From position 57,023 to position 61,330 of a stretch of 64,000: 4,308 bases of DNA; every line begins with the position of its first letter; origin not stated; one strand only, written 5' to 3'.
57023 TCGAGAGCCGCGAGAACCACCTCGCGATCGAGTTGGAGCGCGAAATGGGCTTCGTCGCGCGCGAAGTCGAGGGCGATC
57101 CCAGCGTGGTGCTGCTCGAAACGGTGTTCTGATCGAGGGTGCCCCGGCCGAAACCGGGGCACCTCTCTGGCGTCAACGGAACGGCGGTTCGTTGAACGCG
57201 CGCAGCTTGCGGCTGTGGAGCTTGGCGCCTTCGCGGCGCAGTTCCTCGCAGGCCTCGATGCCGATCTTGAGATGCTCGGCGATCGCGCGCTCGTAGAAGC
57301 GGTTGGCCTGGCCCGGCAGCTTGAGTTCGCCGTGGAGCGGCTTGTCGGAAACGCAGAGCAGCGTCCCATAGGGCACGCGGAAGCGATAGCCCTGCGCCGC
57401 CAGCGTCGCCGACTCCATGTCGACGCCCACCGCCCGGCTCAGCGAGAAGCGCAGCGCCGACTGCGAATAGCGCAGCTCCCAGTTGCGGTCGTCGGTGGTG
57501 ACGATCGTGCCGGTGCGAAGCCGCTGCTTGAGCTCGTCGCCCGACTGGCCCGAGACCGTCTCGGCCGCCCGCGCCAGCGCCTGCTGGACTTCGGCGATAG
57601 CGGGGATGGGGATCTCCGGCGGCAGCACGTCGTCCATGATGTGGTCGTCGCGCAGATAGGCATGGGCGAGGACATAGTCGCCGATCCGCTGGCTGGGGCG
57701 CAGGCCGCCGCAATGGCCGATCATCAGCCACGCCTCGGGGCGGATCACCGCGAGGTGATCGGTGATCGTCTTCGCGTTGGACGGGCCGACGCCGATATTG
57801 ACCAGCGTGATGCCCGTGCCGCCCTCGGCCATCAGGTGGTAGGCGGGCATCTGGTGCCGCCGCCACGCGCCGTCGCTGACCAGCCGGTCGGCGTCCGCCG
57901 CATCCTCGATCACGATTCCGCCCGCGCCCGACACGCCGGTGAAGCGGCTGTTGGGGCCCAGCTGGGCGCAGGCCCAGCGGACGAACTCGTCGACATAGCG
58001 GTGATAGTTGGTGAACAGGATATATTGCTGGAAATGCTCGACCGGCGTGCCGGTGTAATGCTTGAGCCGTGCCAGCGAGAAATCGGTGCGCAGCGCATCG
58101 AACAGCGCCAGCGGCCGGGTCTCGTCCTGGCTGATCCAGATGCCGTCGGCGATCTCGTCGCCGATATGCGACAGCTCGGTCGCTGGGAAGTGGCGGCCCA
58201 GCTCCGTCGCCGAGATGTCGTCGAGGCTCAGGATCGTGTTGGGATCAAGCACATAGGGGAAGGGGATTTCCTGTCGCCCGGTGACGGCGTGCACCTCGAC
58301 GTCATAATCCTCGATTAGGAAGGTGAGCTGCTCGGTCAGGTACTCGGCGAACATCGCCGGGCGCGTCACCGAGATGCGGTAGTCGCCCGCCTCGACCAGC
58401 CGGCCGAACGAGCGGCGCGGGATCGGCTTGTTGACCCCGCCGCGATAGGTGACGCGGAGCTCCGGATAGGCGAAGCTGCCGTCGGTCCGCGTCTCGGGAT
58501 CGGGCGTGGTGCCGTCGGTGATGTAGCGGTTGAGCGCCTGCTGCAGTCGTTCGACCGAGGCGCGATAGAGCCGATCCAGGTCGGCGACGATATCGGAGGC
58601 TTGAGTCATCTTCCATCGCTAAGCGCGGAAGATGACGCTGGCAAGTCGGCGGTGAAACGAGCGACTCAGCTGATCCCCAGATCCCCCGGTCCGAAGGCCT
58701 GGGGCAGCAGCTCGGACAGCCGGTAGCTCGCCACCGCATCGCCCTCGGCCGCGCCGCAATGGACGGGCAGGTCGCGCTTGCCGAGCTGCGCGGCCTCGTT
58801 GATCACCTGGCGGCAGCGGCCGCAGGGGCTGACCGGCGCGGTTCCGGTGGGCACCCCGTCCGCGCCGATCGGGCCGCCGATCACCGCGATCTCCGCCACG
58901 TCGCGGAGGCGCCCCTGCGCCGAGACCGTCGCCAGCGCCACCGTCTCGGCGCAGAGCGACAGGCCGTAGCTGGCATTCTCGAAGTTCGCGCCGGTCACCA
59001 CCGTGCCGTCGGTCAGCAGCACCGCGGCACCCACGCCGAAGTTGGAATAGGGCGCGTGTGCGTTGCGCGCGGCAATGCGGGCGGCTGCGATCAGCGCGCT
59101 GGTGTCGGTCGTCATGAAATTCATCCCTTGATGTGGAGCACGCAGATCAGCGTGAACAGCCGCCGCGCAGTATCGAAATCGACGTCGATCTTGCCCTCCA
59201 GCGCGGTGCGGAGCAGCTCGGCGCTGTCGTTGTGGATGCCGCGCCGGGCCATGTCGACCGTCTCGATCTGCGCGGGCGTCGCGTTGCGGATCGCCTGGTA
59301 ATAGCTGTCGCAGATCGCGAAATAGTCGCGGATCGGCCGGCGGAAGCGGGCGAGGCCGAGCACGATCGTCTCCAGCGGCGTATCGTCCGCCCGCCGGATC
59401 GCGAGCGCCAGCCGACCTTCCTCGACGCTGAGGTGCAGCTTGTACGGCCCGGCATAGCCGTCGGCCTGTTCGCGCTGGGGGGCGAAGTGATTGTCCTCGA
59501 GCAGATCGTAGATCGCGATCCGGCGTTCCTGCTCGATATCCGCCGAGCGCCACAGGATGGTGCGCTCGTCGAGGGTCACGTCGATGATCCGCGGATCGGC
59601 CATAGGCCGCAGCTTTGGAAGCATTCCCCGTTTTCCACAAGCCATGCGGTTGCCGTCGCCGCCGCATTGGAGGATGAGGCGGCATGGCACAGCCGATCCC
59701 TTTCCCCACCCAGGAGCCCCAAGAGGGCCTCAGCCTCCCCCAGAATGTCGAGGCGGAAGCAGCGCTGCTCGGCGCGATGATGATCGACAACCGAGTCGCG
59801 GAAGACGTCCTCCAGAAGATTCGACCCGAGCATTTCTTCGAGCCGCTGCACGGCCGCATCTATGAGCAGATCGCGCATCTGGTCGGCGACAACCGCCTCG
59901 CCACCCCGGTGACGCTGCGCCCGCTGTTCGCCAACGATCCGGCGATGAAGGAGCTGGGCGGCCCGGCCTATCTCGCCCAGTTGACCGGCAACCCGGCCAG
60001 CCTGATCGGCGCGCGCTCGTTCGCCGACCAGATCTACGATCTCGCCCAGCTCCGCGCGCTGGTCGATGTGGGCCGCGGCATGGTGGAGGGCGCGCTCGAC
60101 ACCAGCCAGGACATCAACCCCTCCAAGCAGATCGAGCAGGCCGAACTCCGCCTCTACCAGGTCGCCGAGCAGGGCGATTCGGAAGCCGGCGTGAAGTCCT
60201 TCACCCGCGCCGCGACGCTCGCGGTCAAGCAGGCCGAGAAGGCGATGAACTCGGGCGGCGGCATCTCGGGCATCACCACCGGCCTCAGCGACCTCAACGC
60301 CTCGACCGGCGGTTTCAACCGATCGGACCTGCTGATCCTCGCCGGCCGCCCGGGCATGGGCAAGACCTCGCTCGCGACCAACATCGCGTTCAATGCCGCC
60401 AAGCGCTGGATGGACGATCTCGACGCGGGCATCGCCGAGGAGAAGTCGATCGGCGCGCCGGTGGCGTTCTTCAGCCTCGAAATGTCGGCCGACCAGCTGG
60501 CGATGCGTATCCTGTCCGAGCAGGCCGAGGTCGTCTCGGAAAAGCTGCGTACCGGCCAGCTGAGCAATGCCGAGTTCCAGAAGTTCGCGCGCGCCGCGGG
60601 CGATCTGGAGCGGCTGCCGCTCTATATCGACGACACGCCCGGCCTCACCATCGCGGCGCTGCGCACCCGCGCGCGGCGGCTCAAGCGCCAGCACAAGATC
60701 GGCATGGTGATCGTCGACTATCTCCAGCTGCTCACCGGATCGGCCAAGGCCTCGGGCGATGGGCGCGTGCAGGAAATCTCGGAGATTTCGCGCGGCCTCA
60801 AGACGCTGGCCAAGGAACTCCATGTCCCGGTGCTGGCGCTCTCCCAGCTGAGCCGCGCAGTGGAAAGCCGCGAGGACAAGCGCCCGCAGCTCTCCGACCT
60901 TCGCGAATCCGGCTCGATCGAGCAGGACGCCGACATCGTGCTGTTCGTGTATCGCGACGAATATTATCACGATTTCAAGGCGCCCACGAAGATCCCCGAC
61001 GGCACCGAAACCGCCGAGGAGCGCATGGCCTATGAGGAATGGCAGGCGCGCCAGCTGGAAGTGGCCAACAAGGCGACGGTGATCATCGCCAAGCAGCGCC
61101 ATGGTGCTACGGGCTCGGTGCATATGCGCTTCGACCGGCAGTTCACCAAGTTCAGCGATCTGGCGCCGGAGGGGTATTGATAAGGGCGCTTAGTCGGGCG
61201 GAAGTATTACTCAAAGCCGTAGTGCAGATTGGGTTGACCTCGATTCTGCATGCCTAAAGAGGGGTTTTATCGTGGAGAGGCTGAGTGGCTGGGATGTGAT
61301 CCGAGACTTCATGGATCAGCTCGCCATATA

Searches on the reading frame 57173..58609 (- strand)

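Call 61: search_protein_families(library=ncbifam, proteins=[window:57173-58609:-], max_evalue=1e-10)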
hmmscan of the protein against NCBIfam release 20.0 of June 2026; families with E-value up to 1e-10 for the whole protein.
window:57173-58609:- (478 aa): 5 families
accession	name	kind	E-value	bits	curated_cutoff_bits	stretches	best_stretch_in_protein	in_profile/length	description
NF006142.0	PRK08292.1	equivalog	8.9e-224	743.9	307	1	2-478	14-492/492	AMP nucleosidase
TIGR01717.1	AMP-nucleosdse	equivalog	7.3e-208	691.2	364.7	1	5-478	2-478/478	AMP nucleosidase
NF005500.0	PRK07115.1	equivalog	2.1e-45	155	264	1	265-466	63-256/261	AMP nucleosidase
TIGR01721.1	AMN-like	hypoth_equivalog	1.1e-37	129.7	307.2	1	265-463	60-251/269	AMP nucleosidase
NF004079.0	PRK05584.1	equivalog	9.1e-12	45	169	1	252-423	28-199/232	5'-methylthioadenosine/adenosylhomocysteine nucleosidase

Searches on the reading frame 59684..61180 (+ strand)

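Call 61: search_protein_families(library=ncbifam, proteins=[window:59684-61180:+], max_evalue=1e-10)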
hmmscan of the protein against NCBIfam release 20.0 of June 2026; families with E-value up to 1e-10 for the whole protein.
window:59684-61180:+ (498 aa): 16 families
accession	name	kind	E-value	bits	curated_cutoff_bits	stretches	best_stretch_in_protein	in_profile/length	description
NF006606.0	PRK09165.1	equivalog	2.6e-206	686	540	1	13-495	16-489/497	replicative DNA helicase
TIGR00665.1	DnaB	equivalog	9.6e-150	499.2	385.25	1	18-494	2-434/435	replicative DNA helicase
NF004384.0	PRK05748.1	equivalog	1.2e-128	429.5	525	1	18-495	10-444/452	replicative DNA helicase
NF005852.0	PRK07773.1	equivalog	1e-119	401.2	780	1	11-411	17-398/886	replicative DNA helicase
TIGR03600.1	phage_DnaB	exception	5.1e-111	371.7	498.65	1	21-483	1-421/421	phage replicative helicase, DnaB family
NF040583.1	dnaB_SPI-7_type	exception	1.3e-110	370.5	655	1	19-430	2-397/434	SPI-7-type island replicative DNA helicase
NF004109.0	PRK05595.1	equivalog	1.5e-106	356.8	737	1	17-429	7-400/444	replicative DNA helicase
NF006306.0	PRK08506.1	equivalog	5.2e-104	348.5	596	1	21-494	6-452/472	replicative DNA helicase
NF006443.0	PRK08760.1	equivalog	1e-100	337.3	741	1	19-435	34-434/476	replicative DNA helicase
NF005369.0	PRK06904.1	equivalog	1.1e-97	327.7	809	1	19-431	26-427/474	replicative DNA helicase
NF005424.0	PRK07004.1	equivalog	3e-95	319.5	834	1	19-430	16-414/460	replicative DNA helicase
NF005945.0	PRK08006.1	equivalog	5.7e-94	315.6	898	1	14-431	22-427/471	replicative DNA helicase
NF006458.0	PRK08840.1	equivalog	5.5e-90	302.3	884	1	19-430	21-419/464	replicative DNA helicase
NF004967.0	PRK06321.1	equivalog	1.3e-84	284.8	751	1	12-434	10-433/472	replicative DNA helicase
NF005240.0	PRK06749.1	subfamily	2.8e-75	253.7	686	1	20-492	4-426/428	replicative DNA helicase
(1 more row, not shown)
